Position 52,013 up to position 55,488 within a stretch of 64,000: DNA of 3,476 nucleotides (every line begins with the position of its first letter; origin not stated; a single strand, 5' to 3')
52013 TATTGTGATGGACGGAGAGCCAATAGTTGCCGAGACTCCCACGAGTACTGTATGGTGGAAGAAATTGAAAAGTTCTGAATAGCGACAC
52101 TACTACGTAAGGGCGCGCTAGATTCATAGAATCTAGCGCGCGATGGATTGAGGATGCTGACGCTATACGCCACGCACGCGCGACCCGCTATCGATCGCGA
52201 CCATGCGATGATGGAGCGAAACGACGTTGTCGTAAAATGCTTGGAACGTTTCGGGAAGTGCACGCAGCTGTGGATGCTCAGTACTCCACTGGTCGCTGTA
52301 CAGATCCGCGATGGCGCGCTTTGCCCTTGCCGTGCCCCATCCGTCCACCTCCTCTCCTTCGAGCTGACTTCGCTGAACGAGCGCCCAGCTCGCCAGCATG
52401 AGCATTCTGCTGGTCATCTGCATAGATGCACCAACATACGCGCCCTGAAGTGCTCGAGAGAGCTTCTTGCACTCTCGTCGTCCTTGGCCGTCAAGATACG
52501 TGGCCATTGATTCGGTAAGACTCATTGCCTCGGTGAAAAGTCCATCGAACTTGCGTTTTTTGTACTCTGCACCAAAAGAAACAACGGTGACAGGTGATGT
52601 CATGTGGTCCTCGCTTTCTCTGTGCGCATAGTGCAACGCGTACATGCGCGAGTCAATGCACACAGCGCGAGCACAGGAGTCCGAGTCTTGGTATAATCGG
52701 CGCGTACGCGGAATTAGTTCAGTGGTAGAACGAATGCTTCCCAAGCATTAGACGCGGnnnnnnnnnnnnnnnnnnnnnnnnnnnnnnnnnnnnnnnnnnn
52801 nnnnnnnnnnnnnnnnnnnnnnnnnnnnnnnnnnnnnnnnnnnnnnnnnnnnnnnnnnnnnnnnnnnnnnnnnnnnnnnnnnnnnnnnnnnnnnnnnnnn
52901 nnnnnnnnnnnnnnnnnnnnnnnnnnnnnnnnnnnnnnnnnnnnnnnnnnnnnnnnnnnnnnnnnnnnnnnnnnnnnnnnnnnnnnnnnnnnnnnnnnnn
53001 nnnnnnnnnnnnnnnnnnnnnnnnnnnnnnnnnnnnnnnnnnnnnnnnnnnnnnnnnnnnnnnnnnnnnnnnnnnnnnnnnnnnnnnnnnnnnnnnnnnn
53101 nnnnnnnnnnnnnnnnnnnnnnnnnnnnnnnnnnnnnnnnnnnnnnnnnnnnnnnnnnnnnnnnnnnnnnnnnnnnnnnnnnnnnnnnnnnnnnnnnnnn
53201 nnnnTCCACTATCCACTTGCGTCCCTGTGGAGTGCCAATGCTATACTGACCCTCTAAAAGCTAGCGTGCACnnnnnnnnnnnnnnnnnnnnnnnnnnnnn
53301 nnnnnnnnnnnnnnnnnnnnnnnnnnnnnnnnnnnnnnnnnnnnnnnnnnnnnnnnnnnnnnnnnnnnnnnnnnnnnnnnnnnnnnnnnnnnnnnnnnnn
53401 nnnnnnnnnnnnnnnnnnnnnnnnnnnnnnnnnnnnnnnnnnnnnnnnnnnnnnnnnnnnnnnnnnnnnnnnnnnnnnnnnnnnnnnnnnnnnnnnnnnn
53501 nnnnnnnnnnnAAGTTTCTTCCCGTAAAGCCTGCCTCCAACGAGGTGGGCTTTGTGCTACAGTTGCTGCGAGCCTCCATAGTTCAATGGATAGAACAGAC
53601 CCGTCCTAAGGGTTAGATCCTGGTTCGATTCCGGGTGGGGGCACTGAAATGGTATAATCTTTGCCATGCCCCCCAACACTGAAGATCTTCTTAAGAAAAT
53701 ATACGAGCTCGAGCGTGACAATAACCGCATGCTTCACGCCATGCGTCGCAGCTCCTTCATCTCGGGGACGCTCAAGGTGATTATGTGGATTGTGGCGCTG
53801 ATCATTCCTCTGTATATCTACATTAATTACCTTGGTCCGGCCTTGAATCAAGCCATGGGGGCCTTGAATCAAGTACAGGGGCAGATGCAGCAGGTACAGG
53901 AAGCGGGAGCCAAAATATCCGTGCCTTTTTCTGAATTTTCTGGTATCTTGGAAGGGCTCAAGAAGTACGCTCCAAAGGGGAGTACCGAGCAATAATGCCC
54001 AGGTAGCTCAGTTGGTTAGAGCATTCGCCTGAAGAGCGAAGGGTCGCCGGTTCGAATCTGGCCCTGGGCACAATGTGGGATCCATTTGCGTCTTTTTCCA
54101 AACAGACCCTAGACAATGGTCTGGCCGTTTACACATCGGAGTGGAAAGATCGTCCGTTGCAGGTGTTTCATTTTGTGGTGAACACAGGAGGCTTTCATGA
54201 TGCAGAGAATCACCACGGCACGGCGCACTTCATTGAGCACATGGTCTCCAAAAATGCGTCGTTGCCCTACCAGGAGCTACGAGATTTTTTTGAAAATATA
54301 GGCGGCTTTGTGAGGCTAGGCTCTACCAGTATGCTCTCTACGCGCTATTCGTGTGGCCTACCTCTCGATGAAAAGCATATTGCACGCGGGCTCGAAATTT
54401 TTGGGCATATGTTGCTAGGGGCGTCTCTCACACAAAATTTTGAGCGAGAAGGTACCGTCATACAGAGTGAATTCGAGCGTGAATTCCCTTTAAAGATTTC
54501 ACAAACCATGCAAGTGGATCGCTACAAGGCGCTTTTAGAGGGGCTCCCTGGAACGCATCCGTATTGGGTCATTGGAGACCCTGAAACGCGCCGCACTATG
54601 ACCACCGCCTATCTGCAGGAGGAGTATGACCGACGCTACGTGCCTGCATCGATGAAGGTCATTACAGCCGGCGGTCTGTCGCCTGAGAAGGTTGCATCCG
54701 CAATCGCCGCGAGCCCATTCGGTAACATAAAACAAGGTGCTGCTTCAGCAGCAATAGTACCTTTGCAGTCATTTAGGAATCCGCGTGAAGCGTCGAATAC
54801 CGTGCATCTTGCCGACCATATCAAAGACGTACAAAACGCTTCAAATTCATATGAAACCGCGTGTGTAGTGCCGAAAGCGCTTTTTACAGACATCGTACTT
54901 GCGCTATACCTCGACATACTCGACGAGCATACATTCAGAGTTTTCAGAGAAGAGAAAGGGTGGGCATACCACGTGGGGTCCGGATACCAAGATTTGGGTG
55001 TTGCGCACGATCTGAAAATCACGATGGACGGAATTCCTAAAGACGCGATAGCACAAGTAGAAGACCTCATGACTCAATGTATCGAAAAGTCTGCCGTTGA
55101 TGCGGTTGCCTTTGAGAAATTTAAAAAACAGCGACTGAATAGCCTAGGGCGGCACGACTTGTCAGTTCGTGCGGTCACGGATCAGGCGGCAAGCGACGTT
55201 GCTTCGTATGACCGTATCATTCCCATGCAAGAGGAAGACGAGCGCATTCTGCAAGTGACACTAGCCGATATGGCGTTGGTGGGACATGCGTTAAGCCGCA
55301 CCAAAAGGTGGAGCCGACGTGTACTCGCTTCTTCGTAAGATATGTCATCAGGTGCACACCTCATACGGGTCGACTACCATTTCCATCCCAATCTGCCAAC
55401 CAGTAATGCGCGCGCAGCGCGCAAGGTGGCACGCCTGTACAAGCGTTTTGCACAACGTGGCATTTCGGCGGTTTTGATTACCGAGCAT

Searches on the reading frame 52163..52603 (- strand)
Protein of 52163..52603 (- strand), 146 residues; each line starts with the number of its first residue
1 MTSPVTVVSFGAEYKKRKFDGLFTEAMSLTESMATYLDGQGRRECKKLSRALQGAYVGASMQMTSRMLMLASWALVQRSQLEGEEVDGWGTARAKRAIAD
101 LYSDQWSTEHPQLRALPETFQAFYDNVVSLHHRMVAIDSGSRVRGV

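Call 82: search_protein_families(library=pfam, proteins=[window:52163-52603:-], max_evalue=0.001)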
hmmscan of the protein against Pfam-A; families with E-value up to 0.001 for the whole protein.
window:52163-52603:- (146 aa): 1 family
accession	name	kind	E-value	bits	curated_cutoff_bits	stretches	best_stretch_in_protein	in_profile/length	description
PF07323.17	DUF1465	-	7.2e-24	84.8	25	1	15-140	6-128/153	Protein of unknown function (DUF1465)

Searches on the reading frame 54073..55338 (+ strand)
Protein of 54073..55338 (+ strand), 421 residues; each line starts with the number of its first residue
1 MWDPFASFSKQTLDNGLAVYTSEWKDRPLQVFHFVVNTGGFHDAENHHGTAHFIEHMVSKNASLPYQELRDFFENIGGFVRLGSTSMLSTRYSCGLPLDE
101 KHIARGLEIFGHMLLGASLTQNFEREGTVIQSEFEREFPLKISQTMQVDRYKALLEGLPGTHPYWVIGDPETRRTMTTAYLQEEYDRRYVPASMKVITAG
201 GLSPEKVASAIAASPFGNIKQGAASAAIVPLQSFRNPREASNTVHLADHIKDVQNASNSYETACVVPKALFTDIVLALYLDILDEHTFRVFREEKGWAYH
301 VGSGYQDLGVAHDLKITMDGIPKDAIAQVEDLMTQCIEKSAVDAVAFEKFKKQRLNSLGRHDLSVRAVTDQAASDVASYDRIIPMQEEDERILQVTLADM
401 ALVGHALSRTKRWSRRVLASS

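Call 9: search_protein_families(library=pfam, proteins=[window:54073-55338:+], max_evalue=0.001)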
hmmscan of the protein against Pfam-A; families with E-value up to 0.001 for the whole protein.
window:54073-55338:+ (421 aa): 2 families
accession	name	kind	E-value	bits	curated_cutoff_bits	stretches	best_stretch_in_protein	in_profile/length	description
PF00675.25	Peptidase_M16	-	5.7e-09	36.5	22.3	1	35-134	18-116/149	Insulinase (Peptidase family M16)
PF05193.26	Peptidase_M16_C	-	5.2e-08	33.4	23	1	177-343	3-167/181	Peptidase M16 inactive domain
